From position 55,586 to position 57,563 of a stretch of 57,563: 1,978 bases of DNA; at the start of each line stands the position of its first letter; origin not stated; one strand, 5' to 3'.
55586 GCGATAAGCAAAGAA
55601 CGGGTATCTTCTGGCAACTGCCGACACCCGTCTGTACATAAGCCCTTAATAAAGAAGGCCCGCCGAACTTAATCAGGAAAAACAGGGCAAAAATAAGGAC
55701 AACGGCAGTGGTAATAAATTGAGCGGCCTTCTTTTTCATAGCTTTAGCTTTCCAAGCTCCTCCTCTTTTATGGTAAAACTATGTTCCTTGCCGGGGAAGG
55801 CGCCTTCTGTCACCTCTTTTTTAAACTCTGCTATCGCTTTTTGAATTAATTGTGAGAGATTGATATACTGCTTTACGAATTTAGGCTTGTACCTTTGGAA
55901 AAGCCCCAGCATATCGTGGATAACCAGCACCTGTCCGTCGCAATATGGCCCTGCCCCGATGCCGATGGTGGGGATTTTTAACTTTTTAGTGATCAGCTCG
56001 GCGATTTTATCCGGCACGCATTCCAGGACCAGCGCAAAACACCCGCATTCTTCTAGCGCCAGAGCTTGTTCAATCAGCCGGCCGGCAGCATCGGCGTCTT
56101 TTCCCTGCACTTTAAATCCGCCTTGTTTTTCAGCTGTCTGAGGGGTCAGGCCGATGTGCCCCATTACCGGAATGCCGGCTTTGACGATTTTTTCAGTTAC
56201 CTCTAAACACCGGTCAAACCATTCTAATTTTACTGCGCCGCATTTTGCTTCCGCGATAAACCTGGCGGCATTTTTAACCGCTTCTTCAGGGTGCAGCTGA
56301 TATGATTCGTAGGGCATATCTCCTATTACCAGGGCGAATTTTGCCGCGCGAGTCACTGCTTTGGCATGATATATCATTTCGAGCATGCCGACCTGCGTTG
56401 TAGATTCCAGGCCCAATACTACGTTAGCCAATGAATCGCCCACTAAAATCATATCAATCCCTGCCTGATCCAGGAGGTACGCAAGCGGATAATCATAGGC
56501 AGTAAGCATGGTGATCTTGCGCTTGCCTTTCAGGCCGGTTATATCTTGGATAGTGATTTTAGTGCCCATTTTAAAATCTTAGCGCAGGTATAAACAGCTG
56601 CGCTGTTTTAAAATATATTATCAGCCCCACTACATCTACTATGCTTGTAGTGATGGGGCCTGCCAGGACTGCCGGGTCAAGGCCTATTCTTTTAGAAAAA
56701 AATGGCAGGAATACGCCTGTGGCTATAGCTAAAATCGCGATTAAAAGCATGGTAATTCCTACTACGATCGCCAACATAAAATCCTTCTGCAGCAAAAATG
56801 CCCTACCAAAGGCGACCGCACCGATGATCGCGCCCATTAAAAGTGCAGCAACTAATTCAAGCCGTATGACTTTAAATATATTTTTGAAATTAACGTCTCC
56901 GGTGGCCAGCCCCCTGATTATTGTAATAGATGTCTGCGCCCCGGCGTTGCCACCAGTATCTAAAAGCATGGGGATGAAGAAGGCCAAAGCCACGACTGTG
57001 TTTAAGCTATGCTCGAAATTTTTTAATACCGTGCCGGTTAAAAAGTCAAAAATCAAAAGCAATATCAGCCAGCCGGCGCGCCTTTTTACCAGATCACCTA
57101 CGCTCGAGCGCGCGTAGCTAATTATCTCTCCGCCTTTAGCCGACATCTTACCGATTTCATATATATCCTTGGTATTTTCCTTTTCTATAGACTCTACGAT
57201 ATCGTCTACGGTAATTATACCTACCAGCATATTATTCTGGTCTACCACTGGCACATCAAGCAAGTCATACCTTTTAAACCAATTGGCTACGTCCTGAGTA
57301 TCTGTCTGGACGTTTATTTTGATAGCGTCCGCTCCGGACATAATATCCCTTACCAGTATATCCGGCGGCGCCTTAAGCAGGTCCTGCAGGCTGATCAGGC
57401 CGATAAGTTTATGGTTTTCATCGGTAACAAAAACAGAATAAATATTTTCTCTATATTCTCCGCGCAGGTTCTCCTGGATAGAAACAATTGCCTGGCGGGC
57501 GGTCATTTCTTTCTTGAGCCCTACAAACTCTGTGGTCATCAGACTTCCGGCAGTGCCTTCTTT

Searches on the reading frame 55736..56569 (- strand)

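Call 18: search_protein_families(library=pfam, proteins=[window:55736-56569:-], max_evalue=0.0001)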
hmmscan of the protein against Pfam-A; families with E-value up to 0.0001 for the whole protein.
window:55736-56569:- (277 aa): 1 family
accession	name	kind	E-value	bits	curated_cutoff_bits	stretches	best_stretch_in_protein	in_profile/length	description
PF02548.21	Pantoate_transf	-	1.5e-110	369.1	28.7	1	4-260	1-258/259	Ketopantoate hydroxymethyltransferase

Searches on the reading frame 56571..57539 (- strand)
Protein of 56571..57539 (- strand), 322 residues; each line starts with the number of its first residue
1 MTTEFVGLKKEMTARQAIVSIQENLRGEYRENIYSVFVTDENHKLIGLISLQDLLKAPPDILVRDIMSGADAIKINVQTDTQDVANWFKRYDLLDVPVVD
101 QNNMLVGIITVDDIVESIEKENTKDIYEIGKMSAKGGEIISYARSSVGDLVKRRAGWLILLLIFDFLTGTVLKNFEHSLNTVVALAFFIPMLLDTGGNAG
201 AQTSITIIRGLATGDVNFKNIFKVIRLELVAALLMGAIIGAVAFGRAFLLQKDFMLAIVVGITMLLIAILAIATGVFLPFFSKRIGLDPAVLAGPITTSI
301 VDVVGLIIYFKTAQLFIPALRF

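Call 18: search_protein_families(library=pfam, proteins=[window:56571-57539:-], max_evalue=0.0001)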
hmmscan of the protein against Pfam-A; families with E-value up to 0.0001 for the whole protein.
window:56571-57539:- (322 aa): 2 families
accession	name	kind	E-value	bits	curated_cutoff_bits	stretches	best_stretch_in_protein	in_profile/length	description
PF01769.21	MgtE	-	2e-34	119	27.6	1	189-310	1-123/125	Divalent cation transporter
PF00571.33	CBS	-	3.3e-15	56.6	24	2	1-58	5-55/57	CBS domain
